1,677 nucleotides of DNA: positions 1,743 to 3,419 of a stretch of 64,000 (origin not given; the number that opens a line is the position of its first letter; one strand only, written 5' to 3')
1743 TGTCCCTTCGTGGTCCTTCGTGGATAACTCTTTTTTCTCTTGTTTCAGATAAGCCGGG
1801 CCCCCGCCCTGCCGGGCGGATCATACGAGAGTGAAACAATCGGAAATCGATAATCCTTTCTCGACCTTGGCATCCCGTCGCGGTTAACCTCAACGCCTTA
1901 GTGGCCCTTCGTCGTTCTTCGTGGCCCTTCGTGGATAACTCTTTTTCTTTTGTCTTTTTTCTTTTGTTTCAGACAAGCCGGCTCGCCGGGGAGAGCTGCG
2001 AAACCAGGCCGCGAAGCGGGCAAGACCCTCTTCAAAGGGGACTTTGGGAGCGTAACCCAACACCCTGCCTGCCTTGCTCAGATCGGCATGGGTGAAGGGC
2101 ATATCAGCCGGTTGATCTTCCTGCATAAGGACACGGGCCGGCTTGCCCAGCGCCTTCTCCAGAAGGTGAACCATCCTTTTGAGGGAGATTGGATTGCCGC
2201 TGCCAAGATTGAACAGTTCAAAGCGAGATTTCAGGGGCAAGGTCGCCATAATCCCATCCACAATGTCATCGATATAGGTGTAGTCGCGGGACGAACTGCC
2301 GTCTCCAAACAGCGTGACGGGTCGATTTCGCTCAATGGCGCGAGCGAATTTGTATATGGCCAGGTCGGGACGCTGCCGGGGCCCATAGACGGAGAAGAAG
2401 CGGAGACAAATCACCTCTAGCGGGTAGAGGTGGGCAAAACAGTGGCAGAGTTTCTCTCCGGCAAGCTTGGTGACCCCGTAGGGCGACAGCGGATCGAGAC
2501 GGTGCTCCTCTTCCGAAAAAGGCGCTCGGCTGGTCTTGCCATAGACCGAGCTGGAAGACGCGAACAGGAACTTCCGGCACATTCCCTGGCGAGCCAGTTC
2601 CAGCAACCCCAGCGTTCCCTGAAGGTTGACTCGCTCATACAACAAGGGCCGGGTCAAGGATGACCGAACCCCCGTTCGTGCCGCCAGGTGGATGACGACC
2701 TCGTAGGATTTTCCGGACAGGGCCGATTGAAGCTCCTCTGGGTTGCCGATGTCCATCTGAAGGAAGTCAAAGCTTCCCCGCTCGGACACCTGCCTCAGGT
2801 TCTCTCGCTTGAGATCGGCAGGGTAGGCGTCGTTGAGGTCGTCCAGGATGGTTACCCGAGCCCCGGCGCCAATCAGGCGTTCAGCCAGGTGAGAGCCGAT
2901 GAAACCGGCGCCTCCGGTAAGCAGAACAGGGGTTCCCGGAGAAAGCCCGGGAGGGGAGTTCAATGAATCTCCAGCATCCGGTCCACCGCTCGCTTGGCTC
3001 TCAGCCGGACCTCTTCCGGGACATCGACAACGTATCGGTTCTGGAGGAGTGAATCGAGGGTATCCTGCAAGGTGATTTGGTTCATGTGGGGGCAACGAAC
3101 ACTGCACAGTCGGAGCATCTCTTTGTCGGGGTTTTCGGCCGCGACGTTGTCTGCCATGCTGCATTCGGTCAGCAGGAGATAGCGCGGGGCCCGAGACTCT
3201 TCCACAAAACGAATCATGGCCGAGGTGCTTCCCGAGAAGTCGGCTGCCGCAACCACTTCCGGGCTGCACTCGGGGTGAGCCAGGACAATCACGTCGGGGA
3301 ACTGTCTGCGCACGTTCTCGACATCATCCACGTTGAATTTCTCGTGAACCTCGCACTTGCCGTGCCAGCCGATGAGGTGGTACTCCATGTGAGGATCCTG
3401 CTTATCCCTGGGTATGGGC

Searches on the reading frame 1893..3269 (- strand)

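Call 116: search_protein_families(library=pfam, proteins=[window:1893-3269:-], max_evalue=0.00001)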
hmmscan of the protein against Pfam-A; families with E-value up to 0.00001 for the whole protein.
window:1893-3269:- (459 aa): 6 families
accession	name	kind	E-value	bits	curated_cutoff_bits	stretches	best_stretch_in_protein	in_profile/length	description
PF16363.11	GDP_Man_Dehyd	-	2.1e-58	198.8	27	1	116-417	1-330/332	GDP-mannose 4,6 dehydratase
PF01370.27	Epimerase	-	1.5e-57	195.2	20.9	1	115-356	1-240/240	NAD dependent epimerase/dehydratase family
PF01073.25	3Beta_HSD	-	1.1e-19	71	22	1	117-339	2-224/280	3-beta hydroxysteroid dehydrogenase/isomerase family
PF04321.23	RmlD_sub_bind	-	3.3e-15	56.4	27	1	115-344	3-197/287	RmlD substrate binding domain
PF02719.21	Polysacc_synt_2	-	2.6e-11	43.7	20.2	1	115-375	1-248/293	Polysaccharide biosynthesis protein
PF07993.18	NAD_binding_4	-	1.4e-10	41.2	20.1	1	173-294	74-207/258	Male sterility protein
